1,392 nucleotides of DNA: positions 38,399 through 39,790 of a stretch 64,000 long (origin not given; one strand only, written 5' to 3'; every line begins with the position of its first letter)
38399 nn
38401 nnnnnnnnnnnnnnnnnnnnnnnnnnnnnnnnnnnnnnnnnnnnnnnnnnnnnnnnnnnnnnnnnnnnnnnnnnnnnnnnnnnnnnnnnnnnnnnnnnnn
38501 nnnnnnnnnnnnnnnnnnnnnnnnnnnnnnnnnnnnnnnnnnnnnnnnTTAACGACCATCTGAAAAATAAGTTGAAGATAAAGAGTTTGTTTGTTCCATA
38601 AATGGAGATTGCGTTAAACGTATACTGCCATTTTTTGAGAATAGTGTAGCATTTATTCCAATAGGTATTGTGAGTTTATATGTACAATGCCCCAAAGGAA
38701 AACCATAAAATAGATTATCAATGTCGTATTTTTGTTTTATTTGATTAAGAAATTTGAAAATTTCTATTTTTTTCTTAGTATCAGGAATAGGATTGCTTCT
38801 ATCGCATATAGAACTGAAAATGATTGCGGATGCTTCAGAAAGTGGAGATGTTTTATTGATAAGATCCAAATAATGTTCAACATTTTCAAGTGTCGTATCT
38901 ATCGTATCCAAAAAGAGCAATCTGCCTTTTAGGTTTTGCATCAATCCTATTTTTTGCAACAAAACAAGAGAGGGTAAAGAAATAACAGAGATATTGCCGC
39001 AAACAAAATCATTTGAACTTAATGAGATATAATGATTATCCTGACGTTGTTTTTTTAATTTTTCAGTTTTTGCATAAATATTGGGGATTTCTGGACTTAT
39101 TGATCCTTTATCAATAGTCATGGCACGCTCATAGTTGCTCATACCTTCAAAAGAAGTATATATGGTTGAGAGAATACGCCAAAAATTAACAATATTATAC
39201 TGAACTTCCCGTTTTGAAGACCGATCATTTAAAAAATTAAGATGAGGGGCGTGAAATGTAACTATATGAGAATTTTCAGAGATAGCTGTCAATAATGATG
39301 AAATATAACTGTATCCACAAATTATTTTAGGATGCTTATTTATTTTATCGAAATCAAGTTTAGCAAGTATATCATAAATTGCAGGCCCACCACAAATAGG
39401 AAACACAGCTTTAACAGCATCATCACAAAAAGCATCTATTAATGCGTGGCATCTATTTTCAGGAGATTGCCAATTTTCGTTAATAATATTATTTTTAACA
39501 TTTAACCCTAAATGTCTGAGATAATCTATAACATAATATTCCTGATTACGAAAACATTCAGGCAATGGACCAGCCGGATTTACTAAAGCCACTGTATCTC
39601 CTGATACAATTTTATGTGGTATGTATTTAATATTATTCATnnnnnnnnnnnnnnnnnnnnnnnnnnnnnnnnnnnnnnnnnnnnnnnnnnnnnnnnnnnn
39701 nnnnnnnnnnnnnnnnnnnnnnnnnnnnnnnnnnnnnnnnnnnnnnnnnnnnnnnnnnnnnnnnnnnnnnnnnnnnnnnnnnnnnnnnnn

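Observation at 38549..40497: Sensor-less GGDEF/Cas10-palm (mCpol-like) cyclase translationally coupled to a divergent S66 (LD-carboxypeptidase/MccF-like) hydrolase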

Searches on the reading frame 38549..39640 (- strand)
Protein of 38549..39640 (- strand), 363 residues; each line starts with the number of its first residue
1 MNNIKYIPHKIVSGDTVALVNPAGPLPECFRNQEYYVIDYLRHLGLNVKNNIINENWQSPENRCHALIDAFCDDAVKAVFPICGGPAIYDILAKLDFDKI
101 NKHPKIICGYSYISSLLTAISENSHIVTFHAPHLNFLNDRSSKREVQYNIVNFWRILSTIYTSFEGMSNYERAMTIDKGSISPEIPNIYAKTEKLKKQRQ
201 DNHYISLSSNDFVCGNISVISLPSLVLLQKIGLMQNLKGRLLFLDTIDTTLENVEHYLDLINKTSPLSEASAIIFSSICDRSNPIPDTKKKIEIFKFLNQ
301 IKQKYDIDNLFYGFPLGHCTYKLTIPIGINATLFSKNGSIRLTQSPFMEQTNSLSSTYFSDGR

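Call 4: search_protein_families(library=pfam, proteins=[window:38549-39640:-], max_evalue=1)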
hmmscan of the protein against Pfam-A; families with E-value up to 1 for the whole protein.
window:38549-39640:- (363 aa): 2 families
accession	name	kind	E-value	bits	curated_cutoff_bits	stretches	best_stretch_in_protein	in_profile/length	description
PF02016.21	Peptidase_S66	-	2e-21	76.8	25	1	17-131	1-121/121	LD-carboxypeptidase N-terminal domain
PF17676.7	Peptidase_S66C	-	9.8e-11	42.7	23.7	1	213-333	5-120/120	LD-carboxypeptidase C-terminal domain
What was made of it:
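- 38549..39640 (-): S66 serine hydrolase of a dedicated partner clade nearest to MccF, 363 aa. Catalytic residues are Ser111, His318 and Asp243. Pfam S66 N- and C-terminal domains (call 4).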

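Call 5: search_protein_families(library=ncbifam, proteins=[window:38549-39640:-], max_evalue=1)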
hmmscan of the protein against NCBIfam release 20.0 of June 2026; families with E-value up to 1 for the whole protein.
window:38549-39640:- (363 aa): 1 family
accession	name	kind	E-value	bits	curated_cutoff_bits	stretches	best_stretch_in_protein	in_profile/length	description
NF008424.0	PRK11253.1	equivalog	1e-13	51.1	378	1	74-346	68-302/308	muramoyltetrapeptide carboxypeptidase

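Call 6: search_protein_families(library=padloc, proteins=[window:38549-39640:-], max_evalue=1)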
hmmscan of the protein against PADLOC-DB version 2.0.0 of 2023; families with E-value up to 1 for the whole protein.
window:38549-39640:- (363 aa): 0 families

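Call 9: search_solved_structures(query=window:38549-39640:-, max_evalue=0.01, show_alignments=3)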
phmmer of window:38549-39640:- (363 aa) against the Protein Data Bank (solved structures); distinct sequences matched with E-value up to 0.01: 20.
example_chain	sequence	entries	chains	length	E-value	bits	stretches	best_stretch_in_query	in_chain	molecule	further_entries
4e5s_A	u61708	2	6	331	3.1e-17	66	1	6-338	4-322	MccFlike protein (BA_5613) | LD-carboxypeptidase family protein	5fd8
5usd_A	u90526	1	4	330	3.5e-17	65.9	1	7-338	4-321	Peptidase S66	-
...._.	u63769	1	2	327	1.1e-14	57.6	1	6-137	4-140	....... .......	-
4inj_A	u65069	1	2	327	3e-14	56.2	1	6-137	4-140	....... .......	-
3tlz_A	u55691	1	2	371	5.1e-09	39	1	11-345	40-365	MccF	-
3tla_A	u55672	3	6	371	5.4e-09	38.9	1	11-345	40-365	MccF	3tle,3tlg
3tlb_A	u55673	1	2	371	6.4e-09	38.7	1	11-345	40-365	MccF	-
6uuk_A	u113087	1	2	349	7e-09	38.5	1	231-343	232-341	Muramoyltetrapeptide carboxypeptidase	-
3tly_A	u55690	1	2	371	9.3e-09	38.1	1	11-345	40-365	MccF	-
3tlc_A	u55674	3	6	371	1.4e-08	37.5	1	11-345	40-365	MccF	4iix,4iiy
5f5x_A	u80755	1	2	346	5.7e-08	35.5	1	8-345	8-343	MccC family protein Ba3275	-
5f1y_A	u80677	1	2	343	7.6e-08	35.1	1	50-345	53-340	MccC family protein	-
5f9m_A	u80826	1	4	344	1.1e-07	34.6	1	57-345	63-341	MccC family protein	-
3sr3_A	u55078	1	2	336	1.2e-07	34.5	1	5-342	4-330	Microcin immunity protein MccF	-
3gjz_A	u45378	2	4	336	1.9e-07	33.8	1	5-341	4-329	Microcin immunity protein MccF | Microcin C7 self-immunity protein mccF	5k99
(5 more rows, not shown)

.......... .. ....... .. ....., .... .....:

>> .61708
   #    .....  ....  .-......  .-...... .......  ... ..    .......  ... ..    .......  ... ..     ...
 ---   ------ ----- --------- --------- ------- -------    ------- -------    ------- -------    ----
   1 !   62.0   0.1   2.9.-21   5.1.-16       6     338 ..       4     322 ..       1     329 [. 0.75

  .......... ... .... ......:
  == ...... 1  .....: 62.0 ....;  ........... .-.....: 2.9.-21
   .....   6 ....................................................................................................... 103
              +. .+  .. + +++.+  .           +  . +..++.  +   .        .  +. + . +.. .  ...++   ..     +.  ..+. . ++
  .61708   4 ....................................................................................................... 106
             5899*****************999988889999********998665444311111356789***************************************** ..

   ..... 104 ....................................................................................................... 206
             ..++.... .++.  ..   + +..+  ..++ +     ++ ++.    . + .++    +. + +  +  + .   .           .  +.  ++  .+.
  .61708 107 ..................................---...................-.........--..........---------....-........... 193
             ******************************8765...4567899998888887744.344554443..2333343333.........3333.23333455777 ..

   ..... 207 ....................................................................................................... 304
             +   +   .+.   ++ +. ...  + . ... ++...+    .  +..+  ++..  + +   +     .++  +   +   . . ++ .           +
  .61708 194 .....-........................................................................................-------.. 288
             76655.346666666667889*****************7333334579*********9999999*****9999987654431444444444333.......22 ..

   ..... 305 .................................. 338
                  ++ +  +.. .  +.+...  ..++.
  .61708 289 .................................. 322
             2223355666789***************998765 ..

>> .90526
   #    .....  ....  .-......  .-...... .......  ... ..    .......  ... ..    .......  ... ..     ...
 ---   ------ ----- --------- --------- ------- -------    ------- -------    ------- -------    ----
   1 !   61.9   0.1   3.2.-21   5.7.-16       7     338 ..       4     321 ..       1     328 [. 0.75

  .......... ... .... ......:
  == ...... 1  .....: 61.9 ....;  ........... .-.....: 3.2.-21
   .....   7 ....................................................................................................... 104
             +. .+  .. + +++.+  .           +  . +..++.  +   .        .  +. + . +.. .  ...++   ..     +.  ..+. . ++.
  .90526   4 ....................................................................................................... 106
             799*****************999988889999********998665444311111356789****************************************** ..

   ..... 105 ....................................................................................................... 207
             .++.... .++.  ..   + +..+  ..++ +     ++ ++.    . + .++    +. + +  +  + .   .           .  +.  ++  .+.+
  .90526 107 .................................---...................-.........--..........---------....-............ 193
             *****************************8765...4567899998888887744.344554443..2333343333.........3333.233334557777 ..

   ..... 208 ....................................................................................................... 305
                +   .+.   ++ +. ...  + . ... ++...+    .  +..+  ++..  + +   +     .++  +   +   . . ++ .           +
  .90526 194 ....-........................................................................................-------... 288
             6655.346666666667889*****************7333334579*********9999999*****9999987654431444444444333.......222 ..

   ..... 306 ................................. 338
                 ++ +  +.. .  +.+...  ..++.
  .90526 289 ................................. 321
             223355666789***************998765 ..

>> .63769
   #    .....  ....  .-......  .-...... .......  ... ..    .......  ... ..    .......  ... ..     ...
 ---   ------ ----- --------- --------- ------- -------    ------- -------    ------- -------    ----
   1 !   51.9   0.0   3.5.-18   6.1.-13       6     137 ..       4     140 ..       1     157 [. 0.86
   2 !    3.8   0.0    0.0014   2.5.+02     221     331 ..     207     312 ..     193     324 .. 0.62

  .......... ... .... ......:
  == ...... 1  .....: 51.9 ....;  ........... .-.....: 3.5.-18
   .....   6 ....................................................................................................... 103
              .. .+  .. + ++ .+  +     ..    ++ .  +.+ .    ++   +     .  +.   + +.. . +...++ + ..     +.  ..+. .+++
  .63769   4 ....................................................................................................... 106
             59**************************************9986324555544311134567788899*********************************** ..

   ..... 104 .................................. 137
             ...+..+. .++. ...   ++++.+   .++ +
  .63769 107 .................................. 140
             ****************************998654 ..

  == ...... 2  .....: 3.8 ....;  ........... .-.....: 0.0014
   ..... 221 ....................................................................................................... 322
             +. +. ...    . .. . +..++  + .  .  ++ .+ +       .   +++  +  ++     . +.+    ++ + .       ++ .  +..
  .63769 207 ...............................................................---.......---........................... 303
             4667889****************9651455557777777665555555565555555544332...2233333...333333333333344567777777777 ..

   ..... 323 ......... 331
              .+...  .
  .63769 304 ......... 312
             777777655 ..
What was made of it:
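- On MccF-type aminoacyl-nucleotide amidase: The best sequence hits are 4e5s at E 3e-17 and E. coli MccF at 5e-9 (call 9).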

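Call 64: search_solved_structures(query=window:38549-39640:-, max_evalue=1e-8, show_alignments=5)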
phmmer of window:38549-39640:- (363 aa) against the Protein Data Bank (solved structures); distinct sequences matched with E-value up to 1e-8: 9.
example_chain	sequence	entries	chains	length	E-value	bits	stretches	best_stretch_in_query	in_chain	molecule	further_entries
4e5s_A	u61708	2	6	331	3.1e-17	66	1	6-338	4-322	MccFlike protein (BA_5613) | LD-carboxypeptidase family protein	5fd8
5usd_A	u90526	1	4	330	3.5e-17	65.9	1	7-338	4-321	Peptidase S66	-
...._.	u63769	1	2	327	1.1e-14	57.6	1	6-137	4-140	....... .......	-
4inj_A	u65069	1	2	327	3e-14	56.2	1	6-137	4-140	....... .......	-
3tlz_A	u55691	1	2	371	5.1e-09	39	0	11-345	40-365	MccF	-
3tla_A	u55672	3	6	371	5.4e-09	38.9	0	11-345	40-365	MccF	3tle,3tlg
3tlb_A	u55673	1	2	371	6.4e-09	38.7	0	11-345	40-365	MccF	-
6uuk_A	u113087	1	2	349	7e-09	38.5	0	231-343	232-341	Muramoyltetrapeptide carboxypeptidase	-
3tly_A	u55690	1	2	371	9.3e-09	38.1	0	11-345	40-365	MccF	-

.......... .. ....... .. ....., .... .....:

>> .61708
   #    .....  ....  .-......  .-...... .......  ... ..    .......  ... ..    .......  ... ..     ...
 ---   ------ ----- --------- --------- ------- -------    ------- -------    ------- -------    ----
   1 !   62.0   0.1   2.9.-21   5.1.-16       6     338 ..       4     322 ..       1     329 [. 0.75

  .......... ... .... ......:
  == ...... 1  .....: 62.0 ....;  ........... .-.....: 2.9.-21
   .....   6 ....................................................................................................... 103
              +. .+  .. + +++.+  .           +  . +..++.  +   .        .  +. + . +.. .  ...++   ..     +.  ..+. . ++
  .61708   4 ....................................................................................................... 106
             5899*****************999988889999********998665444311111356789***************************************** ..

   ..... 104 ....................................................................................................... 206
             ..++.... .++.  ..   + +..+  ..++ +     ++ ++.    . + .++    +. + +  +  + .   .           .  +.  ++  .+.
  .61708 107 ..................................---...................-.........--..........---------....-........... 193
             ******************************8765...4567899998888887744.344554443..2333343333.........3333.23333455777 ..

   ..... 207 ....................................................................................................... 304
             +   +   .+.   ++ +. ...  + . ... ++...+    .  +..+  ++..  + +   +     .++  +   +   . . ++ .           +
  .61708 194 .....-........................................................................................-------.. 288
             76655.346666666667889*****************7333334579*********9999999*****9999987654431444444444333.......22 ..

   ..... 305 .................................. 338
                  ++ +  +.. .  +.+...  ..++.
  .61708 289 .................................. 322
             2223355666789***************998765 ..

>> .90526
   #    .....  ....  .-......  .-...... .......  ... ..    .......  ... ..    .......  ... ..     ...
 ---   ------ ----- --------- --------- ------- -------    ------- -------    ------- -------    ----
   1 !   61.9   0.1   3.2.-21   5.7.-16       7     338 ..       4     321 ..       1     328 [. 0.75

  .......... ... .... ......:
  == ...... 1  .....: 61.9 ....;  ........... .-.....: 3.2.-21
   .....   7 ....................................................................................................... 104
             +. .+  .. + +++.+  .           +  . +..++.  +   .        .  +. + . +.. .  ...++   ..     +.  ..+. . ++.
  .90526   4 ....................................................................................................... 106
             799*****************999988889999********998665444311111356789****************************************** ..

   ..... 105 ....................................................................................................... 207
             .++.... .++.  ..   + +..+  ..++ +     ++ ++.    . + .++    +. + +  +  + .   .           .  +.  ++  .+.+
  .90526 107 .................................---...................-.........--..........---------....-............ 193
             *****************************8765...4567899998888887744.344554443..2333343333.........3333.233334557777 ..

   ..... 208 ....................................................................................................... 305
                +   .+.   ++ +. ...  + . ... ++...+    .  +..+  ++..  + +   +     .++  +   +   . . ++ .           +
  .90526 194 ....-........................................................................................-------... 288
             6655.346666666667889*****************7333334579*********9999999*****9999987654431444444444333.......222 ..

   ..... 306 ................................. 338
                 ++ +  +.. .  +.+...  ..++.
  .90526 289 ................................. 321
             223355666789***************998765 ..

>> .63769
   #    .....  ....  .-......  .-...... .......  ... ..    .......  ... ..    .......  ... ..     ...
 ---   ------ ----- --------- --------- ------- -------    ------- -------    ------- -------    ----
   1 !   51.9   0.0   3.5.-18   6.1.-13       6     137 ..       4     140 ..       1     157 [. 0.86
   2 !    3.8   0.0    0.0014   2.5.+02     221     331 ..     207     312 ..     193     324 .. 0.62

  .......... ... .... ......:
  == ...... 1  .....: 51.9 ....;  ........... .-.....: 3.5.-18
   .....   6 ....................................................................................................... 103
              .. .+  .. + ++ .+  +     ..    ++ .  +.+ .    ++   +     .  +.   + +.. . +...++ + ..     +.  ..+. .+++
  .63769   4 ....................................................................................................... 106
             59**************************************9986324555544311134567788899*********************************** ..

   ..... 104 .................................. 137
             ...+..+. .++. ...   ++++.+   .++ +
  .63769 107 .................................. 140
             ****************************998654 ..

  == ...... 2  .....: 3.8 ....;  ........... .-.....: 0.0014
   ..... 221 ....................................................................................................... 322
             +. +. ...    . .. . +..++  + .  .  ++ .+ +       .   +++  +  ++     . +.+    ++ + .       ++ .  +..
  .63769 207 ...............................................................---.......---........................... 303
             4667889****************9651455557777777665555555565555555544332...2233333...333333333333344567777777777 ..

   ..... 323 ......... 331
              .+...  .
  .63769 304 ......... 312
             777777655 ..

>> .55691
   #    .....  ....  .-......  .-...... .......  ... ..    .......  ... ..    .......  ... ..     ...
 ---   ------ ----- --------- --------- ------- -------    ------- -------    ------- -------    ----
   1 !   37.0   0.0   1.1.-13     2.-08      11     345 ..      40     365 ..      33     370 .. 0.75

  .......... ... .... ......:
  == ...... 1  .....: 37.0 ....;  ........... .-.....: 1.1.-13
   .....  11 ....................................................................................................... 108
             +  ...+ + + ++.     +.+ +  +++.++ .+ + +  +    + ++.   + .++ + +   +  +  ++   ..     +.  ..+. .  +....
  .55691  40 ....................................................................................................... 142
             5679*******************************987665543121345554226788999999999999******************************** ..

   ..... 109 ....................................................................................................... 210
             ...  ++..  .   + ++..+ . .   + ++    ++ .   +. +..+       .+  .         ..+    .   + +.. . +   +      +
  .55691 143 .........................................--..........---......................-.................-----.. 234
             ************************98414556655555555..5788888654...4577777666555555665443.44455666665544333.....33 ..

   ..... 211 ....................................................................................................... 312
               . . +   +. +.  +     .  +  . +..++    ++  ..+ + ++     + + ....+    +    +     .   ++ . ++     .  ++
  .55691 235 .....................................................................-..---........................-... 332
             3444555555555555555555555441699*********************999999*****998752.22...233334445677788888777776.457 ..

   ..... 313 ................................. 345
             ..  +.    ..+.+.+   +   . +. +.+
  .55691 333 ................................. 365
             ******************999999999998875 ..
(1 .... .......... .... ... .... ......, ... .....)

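Call 93: find_homologous_proteins(query=window:38549-39640:-, max_evalue=1e-10)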
Query window:38549-39640:- (363 aa): 16 proteins with E <= 1e-10 among 2763 candidates.
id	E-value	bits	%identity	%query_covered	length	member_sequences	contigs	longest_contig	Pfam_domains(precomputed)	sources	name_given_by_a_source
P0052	6.1e-244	827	100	100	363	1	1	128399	PF17676.8,PF02016.22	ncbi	-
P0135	1.3e-141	490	58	100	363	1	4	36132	PF17676.8,PF02016.22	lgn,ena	-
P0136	6.5e-90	320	45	100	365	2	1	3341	PF17676.8,PF02016.22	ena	-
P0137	1.4e-85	306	42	94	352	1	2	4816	PF17676.8,PF02016.22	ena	-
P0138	1.8e-83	299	44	94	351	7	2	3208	PF17676.8,PF02016.22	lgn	-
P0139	9.9e-82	293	42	94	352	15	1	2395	PF17676.8,PF02016.22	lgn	-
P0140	3.6e-81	291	42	94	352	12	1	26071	PF17676.8,PF02016.22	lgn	-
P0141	7.2e-80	287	43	94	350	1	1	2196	PF17676.8,PF02016.22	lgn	-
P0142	3.6e-67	245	97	32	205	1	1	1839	PF17676.8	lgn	-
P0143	4.1e-48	182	33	94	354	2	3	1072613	PF17676.8,PF02016.22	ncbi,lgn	-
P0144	2.2e-43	167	31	94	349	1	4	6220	PF17676.8,PF02016.22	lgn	-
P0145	2.1e-39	154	30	93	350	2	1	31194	PF17676.8,PF02016.22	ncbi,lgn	-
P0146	4.6e-22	97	27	94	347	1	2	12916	PF17676.8,PF02016.22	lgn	-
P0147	1.4e-21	95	26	93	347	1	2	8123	PF17676.8,PF02016.22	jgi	jgi:muramoyltetrapeptide carboxypeptidase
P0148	4.4e-21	94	26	96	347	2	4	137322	PF17676.8,PF02016.22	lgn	-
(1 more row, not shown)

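Call 95: find_encoding_contigs(protein=P0143, flank=6000, max_places=2)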
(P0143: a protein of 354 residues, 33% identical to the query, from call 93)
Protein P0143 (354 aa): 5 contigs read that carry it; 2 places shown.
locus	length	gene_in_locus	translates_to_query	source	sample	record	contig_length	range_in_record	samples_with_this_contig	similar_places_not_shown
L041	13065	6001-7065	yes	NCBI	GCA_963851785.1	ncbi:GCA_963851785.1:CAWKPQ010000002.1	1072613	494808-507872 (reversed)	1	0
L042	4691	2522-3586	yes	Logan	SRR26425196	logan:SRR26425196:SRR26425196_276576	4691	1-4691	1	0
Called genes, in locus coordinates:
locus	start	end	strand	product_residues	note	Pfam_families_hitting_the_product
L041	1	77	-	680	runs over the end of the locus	PF07549:Sec_GG (faint), PF21760:SecD_1st, PF00639:Rotamase (weak), PF13616:Rotamase_3, PF00639:Rotamase, PF22599:SecDF_P1_head, PF02355:SecD_SecF_C, PF03176:MMPL (weak), +1 more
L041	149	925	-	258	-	PF02096:60KD_IMP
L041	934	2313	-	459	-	PF08529:NusA_N, PF13184:KH_NusA_1st, PF26594:KH_NusA_2nd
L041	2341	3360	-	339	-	-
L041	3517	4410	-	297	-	PF00579:tRNA-synt_1b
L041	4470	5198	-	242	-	PF00293:NUDIX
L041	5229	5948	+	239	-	PF03575:Peptidase_S51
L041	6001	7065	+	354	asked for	PF02016:Peptidase_S66, PF17676:Peptidase_S66C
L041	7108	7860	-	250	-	-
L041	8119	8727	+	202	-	-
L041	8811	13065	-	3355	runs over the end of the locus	PF02018:CBM_4_9 (faint)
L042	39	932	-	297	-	PF00579:tRNA-synt_1b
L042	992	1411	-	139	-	-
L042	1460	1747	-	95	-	PF00293:NUDIX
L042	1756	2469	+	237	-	PF03575:Peptidase_S51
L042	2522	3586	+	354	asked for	PF02016:Peptidase_S66, PF17676:Peptidase_S66C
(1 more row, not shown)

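Call 104: predict_structure(alignment_id=A2)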
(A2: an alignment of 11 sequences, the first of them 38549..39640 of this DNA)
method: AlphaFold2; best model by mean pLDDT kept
length: 363 residues; sequences in the alignment: 11
mean_pLDDT: 88.0   pTM: 0.87
mean pLDDT of the five models: 88.0, 87.9, 87.7, 87.5, 86.3
residues with pLDDT >= 90: 246; 70-90: 83; 50-70: 19; < 50: 15
segments of 3 or more residues with pLDDT < 50: 351-363
pLDDT, mean of each block of 10 residues (from residue 1): 67 97 87 91 96 92 96 97 87 93 93 92 93 90 91 93 91 84 87 78 90 96 91 89 87 94 95 88 67 93 98 89 93 96 84 37 35
secondary structure, 60 per line:
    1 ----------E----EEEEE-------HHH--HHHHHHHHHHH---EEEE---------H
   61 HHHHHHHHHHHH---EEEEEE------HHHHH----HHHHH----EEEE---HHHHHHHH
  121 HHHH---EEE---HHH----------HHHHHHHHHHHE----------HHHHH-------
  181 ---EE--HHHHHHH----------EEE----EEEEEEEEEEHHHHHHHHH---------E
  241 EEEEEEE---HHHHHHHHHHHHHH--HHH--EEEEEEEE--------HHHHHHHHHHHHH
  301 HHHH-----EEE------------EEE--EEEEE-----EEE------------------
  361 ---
elements in order: E16-20 H33-43 E47-50 H60-72 E76-81 H88-92 H97-101 E106-109 H113-124 E128-130 H147-157 H169-173 H188-194 E205-207 E212-221 H222-230 E240-247 H251-264 E272-279 H288-304 E310-312 E325-327 E330-334 E340-342
